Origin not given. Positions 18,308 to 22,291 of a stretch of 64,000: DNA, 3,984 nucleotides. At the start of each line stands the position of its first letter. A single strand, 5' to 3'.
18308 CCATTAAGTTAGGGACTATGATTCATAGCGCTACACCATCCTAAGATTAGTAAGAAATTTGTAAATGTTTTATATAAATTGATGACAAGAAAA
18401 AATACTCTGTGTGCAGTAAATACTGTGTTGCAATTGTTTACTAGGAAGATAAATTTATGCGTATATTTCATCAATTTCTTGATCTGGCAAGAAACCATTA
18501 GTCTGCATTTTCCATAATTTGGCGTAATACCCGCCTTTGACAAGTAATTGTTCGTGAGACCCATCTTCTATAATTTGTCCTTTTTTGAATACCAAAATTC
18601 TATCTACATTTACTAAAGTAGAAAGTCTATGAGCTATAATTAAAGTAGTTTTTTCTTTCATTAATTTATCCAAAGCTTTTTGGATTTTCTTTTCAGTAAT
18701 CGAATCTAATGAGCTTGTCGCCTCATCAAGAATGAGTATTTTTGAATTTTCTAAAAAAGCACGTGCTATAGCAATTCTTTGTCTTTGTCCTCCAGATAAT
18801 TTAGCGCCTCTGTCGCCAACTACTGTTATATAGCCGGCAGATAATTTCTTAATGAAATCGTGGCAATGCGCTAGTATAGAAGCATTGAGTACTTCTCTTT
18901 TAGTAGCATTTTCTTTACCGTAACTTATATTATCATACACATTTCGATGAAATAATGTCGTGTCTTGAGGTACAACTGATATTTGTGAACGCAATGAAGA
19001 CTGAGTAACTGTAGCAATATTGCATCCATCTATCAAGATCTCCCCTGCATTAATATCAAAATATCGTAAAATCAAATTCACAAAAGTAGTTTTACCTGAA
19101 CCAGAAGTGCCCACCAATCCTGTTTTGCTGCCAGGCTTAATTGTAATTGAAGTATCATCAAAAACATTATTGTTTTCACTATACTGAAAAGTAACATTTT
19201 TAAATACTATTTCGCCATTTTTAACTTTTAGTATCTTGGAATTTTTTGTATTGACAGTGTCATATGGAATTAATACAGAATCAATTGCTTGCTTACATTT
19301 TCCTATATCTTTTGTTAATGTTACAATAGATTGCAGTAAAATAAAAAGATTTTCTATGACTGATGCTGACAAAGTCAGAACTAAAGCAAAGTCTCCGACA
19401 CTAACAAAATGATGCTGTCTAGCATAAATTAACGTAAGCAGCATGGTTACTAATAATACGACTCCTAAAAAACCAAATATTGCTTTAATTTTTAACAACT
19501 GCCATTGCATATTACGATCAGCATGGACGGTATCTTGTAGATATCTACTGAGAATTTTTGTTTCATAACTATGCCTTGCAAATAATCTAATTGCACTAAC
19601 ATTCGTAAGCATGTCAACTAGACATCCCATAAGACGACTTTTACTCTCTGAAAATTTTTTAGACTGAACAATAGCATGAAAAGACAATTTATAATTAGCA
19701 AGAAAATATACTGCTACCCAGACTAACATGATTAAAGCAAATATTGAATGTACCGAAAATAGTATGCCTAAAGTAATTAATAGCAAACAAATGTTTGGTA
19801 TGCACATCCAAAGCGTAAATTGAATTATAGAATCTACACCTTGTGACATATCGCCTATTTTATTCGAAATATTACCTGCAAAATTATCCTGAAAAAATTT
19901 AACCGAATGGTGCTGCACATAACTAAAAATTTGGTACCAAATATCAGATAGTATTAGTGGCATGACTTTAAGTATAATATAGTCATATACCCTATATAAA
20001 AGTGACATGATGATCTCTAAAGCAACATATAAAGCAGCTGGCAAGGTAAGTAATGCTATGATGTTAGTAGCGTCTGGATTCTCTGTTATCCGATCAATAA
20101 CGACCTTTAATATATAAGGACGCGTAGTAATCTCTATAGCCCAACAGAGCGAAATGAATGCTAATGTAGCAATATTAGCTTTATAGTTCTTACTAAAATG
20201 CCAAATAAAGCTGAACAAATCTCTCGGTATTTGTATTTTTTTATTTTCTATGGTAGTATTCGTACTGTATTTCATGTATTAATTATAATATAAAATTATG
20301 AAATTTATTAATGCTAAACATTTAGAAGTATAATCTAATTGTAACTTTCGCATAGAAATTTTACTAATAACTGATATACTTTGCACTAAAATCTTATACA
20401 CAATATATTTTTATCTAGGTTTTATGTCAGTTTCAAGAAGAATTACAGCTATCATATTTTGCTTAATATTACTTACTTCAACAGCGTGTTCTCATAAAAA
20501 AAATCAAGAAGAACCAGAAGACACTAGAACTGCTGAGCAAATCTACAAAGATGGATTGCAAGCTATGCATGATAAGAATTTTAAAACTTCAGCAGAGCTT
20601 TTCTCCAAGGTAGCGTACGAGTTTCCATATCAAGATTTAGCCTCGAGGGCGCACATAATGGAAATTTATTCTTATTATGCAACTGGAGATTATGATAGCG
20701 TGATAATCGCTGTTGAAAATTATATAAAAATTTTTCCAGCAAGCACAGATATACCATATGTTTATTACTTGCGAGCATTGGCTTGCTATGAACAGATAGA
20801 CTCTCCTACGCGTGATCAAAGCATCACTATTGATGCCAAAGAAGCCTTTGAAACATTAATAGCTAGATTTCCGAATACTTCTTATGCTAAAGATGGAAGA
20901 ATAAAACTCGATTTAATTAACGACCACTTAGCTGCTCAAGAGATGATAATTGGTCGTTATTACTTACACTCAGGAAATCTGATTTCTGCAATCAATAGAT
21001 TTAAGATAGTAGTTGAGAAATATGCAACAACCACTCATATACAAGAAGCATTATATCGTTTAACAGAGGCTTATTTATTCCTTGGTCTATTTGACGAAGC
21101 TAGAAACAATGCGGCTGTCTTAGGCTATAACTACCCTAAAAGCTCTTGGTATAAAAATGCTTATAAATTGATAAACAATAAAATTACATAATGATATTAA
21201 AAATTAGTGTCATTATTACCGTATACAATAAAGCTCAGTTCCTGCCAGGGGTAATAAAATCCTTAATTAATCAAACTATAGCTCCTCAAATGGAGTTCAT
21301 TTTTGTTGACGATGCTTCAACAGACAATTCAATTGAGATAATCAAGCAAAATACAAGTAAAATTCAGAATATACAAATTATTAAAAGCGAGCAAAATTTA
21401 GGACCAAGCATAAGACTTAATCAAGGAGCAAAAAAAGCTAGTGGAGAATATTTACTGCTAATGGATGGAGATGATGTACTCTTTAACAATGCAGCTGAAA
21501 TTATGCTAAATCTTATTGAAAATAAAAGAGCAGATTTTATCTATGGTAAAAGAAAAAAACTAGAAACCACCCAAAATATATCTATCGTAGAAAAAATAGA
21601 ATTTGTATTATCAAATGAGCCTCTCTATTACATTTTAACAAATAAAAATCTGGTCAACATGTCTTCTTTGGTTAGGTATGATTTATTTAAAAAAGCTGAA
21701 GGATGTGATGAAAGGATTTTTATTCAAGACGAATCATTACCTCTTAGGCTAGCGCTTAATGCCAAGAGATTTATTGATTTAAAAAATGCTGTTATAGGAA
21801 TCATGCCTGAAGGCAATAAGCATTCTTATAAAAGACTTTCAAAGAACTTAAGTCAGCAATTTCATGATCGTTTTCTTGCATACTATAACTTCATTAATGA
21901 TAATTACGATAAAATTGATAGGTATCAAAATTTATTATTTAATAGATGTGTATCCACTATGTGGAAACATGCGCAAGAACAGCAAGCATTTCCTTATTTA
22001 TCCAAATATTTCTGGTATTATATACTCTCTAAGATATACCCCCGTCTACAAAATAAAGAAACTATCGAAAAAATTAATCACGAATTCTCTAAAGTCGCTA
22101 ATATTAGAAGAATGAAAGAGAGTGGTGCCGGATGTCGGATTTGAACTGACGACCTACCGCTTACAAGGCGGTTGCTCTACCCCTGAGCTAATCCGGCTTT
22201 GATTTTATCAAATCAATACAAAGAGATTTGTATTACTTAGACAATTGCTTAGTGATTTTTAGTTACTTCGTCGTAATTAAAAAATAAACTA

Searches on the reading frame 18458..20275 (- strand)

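Call 38: search_protein_families(library=pfam, proteins=[window:18458-20275:-], max_evalue=0.001)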
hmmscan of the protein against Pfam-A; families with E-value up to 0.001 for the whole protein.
window:18458-20275:- (606 aa): 3 families
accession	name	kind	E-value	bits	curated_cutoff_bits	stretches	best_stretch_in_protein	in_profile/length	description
PF00005.33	ABC_tran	-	2.4e-31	109.6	25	1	373-521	2-137/137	ABC transporter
PF00664.28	ABC_membrane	-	4.4e-21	76.2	28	1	53-307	19-271/274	ABC transporter transmembrane region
PF02463.25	SMC_N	-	1.6e-05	24.9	40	1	372-562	127-210/220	RecF/RecN/SMC N terminal domain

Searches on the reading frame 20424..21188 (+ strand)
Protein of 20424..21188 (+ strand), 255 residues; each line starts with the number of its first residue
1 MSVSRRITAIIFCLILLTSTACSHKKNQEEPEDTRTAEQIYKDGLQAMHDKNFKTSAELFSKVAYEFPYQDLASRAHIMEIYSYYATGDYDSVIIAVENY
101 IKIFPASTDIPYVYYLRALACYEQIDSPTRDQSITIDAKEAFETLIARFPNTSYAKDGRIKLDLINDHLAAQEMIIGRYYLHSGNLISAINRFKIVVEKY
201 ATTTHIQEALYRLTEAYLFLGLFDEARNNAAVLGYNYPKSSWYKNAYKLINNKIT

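Call 68: search_protein_families(library=pfam, proteins=[window:20424-21188:+], max_evalue=0.00001)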
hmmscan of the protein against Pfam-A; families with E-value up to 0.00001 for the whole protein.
window:20424-21188:+ (255 aa): 4 families
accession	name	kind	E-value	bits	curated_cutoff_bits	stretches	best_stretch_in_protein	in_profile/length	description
PF13525.12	YfiO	-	4.5e-48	164.2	25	1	36-229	4-200/203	Outer membrane lipoprotein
PF13512.12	TPR_18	-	1.5e-16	61.3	21.9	1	35-160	8-143/145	Tetratricopeptide repeat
PF13174.12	TPR_6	-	1.1e-08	35.6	26.3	0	208-240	1-33/33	Tetratricopeptide repeat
PF10602.15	RPN7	-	8.9e-07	29.2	29.6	0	164-231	30-97/174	26S proteasome subunit RPN7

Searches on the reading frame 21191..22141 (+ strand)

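Call 68: search_protein_families(library=pfam, proteins=[window:21191-22141:+], max_evalue=0.00001)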
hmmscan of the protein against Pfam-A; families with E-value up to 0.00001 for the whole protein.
window:21191-22141:+ (317 aa): 3 families
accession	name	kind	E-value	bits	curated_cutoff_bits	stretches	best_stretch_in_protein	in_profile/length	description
PF00535.33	Glycos_transf_2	-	1.6e-30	106.7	23.3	1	6-123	1-117/168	Glycosyl transferase family 2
PF10111.15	Glyco_tranf_2_2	-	2e-09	37.8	27.3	1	6-113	1-110/276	Glycosyltransferase like family 2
PF13641.12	Glyco_tranf_2_3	-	2.8e-08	34.5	27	1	5-121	3-123/230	Glycosyltransferase like family 2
